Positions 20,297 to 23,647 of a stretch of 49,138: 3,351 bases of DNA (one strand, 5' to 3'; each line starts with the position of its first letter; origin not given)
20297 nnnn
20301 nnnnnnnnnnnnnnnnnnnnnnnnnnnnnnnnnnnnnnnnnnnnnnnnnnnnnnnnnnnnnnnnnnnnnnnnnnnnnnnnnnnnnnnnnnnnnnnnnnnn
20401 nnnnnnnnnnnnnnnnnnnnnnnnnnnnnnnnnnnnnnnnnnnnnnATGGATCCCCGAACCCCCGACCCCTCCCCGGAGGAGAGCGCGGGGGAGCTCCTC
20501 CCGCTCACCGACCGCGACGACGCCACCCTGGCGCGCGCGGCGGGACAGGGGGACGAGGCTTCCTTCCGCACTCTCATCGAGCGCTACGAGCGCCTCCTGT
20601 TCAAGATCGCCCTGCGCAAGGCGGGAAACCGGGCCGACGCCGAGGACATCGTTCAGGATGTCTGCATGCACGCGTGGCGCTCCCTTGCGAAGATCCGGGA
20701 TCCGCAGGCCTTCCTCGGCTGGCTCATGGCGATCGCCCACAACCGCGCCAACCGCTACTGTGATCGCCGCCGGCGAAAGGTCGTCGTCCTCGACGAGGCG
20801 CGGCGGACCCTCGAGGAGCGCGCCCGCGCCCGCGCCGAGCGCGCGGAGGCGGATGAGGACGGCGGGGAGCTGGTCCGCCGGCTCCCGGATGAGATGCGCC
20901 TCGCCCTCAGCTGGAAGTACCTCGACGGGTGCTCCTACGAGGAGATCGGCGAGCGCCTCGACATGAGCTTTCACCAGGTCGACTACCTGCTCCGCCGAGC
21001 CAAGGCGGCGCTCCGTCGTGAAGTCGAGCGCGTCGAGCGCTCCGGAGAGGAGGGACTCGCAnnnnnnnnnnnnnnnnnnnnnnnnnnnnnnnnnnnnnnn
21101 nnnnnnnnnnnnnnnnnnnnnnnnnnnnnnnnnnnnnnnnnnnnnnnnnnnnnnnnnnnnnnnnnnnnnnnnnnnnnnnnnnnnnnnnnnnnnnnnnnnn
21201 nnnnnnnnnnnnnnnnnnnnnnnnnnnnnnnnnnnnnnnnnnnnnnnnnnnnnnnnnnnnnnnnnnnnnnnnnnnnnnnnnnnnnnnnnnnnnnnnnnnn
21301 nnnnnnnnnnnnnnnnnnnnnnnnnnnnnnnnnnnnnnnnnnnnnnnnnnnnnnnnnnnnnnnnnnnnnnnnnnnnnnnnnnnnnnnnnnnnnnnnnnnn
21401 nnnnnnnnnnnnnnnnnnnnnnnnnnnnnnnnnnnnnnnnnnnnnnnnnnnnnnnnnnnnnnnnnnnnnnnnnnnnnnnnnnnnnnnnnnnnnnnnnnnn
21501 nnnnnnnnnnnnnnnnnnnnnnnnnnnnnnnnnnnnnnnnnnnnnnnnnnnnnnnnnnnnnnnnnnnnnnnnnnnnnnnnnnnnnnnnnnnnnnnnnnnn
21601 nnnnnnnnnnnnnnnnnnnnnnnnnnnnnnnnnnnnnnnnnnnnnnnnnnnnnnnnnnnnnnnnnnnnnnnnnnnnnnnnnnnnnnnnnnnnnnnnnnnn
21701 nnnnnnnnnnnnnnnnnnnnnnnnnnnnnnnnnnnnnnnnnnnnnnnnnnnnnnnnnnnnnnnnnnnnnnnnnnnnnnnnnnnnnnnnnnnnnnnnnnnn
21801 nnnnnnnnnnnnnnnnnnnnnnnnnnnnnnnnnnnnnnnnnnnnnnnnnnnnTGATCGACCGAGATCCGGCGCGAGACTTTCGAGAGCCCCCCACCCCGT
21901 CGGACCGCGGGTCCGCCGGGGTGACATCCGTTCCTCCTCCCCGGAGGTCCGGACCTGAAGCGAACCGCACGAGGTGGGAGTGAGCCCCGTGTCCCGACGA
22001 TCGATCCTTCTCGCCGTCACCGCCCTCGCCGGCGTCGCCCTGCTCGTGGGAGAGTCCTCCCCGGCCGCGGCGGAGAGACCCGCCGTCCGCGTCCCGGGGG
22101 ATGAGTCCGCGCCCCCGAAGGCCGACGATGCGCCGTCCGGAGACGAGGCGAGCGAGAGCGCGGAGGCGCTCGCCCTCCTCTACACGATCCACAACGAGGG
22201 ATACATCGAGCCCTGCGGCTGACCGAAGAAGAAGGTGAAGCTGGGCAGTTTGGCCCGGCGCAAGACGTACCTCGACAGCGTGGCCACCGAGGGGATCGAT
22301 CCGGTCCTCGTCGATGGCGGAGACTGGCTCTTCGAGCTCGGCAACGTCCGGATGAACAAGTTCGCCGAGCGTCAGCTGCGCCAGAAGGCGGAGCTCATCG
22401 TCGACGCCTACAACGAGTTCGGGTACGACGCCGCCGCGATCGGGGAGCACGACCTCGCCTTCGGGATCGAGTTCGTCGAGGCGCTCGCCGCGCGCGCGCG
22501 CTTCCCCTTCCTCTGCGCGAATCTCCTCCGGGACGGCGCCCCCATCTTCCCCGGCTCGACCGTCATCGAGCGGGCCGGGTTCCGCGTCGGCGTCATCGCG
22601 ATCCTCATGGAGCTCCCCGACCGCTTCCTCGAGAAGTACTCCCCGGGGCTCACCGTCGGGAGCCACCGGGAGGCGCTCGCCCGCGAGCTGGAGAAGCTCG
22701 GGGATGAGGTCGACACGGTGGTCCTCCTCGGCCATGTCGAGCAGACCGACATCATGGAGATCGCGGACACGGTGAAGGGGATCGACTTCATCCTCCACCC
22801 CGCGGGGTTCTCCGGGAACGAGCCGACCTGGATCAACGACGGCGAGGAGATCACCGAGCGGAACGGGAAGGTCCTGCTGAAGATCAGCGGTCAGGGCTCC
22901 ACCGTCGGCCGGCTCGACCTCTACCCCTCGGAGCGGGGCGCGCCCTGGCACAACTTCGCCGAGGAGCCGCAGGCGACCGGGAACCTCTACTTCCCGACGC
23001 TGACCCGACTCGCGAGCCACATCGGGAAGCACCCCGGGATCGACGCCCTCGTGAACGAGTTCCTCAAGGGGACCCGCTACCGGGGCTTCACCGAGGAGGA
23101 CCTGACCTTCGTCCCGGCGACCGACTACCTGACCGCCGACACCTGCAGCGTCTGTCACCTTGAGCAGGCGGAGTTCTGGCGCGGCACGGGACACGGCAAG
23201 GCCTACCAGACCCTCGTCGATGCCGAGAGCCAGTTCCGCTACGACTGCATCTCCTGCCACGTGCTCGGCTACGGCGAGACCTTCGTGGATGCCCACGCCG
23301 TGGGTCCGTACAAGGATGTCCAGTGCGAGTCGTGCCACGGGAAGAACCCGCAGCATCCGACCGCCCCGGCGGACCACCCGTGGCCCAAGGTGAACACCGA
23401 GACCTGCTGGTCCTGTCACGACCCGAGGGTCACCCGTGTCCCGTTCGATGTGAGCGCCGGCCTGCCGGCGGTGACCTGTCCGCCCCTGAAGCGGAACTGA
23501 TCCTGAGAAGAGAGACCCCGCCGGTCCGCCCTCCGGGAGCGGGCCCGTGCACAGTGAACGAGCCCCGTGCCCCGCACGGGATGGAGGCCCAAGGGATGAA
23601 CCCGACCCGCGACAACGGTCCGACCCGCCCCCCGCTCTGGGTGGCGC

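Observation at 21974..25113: Tandem paralogs: 5'-nucleotidase-like fold with the DxH metal motif replaced by C-G-C/U, fused to four c-type hemes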

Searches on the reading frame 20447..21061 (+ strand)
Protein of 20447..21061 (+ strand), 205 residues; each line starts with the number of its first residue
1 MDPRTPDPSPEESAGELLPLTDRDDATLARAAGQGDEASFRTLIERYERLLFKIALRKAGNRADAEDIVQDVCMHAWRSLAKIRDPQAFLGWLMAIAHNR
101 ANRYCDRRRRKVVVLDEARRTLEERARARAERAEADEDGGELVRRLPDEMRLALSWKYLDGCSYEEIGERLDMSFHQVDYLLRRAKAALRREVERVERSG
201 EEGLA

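Call 54: search_protein_families(library=pfam, max_evalue=0.0001, proteins=[window:20447-21061:+])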
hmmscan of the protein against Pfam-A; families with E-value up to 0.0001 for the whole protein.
window:20447-21061:+ (205 aa): 3 families
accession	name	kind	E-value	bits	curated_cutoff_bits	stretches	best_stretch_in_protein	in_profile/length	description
PF04542.20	Sigma70_r2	-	5e-17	61.9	24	1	43-110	1-70/71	Sigma-70 region 2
PF08281.18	Sigma70_r4_2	-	9.1e-10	38.5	25.7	1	141-189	6-54/54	Sigma-70, region 4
PF04545.22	Sigma70_r4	-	1.8e-05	24.6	24.1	1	144-190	3-49/50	Sigma-70, region 4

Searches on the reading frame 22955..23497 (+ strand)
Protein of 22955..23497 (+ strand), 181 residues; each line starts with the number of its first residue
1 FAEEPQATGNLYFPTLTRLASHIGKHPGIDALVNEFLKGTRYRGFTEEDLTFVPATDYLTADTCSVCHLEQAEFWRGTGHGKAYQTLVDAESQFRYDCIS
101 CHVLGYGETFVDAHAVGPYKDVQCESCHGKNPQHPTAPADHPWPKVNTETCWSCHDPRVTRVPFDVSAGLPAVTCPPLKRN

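Call 16: search_protein_families(library=ncbifam, max_evalue=0.01, proteins=[window:22955-23497:+])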
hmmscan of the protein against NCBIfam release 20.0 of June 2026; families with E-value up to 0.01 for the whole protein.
seq(181 aa): 8 families
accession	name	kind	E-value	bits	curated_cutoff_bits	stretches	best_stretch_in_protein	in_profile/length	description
NF041198.1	UshA_like_PCGU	equivalog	4.7e-30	104.6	275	1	55-157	402-510/519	UshA-like (seleno)protein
NF043010.1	Cyt554_Nsmonas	equivalog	1.4e-06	27.9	400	1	57-131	27-118/238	cytochrome c-550 CycA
NF041028.1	decahem_GSU2203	exception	0.00095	18.5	325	0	49-109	24-79/317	GSU2203 family decaheme c-type cytochrome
TIGR03507.1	decahem_SO1788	subfamily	0.001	17.6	209.3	1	97-158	245-305/672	OmcA/MtrC family decaheme c-type cytochrome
TIGR01905.1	paired_CXXCH_1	subfamily_domain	0.0031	17.4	25.2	0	146-161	4-19/41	doubled CXXCH domain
TIGR03508.1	decahem_SO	subfamily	0.0043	16.6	192.2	0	115-137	28-50/258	DmsE family decaheme c-type cytochrome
NF040967.1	cytc_ExtN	equivalog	0.0077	15.1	200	0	50-128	51-137/415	selenite/tellurite reduction operon c-type cytochrome ExtN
NF040968.1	FeS_ExtO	equivalog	0.009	14.8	200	0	51-128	52-137/416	selenite/tellurite reduction operon b-type cytochrome iron-sulfur cluster-binding subunit ExtO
